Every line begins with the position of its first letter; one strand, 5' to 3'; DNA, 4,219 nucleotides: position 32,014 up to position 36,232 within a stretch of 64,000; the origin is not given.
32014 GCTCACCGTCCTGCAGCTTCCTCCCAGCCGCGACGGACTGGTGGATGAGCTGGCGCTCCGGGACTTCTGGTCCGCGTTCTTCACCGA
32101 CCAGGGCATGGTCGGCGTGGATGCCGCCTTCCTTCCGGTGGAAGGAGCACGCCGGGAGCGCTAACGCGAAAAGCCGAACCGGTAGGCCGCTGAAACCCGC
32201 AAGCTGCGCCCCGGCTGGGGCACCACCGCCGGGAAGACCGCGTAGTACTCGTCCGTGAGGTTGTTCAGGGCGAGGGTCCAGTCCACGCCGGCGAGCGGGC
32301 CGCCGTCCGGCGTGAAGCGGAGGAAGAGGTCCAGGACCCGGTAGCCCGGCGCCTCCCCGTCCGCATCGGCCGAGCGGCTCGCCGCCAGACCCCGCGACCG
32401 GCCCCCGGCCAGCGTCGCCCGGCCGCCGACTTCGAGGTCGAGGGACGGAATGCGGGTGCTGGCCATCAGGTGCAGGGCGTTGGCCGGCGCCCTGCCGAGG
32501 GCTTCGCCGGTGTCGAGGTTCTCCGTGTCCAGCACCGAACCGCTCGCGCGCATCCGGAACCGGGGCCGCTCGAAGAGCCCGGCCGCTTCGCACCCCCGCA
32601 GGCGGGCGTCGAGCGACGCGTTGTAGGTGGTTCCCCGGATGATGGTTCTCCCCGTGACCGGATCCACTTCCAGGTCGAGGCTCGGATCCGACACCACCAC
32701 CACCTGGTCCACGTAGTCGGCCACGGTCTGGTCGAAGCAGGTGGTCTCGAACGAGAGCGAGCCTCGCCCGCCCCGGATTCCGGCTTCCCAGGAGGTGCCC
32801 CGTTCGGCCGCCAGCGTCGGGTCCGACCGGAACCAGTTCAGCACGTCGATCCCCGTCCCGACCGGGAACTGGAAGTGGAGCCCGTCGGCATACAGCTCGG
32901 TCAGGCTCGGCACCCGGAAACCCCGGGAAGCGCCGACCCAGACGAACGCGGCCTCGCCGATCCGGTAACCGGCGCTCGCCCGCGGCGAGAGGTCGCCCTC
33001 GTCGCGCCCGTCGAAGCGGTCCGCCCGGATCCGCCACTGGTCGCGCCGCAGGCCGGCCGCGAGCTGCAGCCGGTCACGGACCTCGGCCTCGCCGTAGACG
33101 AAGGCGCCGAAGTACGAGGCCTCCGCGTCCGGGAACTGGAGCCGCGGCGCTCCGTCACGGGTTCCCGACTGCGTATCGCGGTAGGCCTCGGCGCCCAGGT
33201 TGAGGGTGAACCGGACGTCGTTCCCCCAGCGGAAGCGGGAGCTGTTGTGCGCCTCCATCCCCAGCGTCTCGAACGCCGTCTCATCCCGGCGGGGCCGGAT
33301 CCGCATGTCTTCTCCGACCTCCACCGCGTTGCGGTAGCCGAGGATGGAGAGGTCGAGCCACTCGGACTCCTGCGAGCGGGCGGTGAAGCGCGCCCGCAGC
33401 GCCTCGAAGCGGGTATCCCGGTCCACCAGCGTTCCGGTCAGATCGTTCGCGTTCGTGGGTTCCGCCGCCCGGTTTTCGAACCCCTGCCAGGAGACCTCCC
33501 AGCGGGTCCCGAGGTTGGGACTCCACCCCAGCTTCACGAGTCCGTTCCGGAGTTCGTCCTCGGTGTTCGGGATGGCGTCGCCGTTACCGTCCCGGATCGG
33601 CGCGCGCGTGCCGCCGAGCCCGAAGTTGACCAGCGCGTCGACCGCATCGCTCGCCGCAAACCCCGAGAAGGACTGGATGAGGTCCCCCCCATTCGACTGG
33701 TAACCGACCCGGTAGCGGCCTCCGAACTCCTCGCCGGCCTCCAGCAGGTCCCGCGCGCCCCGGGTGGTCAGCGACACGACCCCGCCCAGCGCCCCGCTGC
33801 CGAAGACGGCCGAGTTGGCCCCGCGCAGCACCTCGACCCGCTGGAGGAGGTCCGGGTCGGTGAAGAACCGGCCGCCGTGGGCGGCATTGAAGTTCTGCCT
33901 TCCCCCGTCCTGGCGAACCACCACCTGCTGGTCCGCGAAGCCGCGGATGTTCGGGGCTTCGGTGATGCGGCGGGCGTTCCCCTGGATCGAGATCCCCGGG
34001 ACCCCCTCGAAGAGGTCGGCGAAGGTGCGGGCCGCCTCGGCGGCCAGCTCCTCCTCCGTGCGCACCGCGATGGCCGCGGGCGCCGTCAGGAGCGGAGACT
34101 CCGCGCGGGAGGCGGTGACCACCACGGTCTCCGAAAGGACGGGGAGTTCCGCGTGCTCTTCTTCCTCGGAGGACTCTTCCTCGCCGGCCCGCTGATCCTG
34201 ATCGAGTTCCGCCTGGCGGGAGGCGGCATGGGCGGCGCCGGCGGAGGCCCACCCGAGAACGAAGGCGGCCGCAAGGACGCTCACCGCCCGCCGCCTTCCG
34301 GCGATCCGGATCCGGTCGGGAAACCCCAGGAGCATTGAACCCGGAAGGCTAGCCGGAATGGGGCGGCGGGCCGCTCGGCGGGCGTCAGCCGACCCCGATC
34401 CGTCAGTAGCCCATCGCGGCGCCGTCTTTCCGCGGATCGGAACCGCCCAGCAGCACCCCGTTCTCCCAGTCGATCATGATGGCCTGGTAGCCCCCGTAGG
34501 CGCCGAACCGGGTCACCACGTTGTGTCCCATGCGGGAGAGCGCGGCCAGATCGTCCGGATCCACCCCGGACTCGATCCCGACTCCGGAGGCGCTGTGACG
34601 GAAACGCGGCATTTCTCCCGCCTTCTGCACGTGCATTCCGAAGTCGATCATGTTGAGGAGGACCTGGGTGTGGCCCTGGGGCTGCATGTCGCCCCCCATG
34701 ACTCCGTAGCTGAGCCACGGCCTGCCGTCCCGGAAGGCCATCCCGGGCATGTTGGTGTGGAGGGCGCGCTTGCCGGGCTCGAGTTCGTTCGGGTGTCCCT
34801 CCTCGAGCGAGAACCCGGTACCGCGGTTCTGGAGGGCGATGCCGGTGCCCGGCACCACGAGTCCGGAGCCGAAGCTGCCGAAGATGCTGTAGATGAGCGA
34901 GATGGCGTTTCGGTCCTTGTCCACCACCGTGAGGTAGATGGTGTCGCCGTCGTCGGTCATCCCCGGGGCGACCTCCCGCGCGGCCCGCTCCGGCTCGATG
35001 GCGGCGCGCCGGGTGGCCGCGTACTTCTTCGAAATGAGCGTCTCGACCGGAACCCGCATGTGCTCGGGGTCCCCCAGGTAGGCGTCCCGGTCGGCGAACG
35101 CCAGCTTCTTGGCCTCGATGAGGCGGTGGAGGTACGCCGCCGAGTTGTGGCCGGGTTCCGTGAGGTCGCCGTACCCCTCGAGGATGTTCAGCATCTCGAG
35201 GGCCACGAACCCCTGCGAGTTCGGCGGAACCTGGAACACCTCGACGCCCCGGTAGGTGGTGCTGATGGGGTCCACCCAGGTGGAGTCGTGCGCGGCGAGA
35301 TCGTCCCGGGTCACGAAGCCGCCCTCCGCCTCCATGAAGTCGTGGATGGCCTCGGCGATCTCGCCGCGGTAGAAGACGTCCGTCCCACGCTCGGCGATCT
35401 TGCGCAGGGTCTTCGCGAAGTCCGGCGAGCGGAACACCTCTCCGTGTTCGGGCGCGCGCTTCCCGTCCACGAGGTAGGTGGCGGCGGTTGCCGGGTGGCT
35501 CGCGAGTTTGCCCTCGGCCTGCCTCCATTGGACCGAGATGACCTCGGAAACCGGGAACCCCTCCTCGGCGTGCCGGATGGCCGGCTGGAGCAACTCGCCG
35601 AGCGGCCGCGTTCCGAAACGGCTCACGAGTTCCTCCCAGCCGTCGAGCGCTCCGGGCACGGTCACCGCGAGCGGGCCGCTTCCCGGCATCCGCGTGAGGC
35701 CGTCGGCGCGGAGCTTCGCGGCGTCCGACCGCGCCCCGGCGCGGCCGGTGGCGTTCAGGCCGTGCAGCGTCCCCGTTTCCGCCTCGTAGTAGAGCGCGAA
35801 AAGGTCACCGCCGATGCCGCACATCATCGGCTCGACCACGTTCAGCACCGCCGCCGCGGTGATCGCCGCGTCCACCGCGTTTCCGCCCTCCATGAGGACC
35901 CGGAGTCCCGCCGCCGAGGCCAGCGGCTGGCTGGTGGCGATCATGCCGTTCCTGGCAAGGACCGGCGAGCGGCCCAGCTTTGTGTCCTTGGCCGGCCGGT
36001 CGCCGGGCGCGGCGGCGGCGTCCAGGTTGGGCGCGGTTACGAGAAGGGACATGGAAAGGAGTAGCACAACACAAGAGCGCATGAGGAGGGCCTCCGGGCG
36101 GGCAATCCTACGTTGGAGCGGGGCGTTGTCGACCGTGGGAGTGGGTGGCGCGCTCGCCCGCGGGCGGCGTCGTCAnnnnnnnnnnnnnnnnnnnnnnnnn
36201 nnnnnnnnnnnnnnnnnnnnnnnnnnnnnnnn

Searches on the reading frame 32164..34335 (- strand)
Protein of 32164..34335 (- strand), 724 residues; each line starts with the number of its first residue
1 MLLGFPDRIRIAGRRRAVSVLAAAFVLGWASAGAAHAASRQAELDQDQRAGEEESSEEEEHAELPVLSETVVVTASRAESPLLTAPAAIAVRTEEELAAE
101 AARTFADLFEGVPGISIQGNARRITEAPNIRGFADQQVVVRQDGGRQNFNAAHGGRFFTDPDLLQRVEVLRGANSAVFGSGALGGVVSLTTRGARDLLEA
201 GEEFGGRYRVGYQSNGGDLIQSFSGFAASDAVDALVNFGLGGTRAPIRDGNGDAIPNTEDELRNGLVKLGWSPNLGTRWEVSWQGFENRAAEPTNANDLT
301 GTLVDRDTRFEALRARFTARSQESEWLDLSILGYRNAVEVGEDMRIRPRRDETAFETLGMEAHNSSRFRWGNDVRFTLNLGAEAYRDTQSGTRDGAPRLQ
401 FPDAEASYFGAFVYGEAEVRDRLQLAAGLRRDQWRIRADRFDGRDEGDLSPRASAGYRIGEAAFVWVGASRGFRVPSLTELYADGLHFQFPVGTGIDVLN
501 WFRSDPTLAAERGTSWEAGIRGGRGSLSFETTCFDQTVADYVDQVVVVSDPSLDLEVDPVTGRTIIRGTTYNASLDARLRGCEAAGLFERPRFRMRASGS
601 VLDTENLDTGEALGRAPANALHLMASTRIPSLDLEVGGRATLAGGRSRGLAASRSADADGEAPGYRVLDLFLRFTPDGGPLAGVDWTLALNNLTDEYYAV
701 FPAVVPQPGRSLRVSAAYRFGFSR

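Call 34: search_protein_families(library=pfam, proteins=[window:32164-34335:-], max_evalue=0.00001)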
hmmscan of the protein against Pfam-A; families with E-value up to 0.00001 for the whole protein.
window:32164-34335:- (724 aa): 2 families
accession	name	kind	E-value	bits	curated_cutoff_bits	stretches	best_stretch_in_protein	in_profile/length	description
PF00593.30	TonB_dep_Rec_b-barrel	-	1.4e-32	114.6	27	1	223-693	13-436/436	TonB dependent receptor-like, beta-barrel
PF07715.20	Plug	-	1.1e-22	80.9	23.9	1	83-186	3-107/107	TonB-dependent Receptor Plug Domain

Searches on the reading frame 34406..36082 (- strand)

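Call 34: search_protein_families(library=pfam, proteins=[window:34406-36082:-], max_evalue=0.00001)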
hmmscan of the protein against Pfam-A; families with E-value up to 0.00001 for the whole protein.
window:34406-36082:- (559 aa): 1 family
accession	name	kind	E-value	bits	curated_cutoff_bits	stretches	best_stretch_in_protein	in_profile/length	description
PF01019.26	G_glu_transpept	-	2.2e-157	525.4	27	1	61-554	2-512/512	Gamma-glutamyltranspeptidase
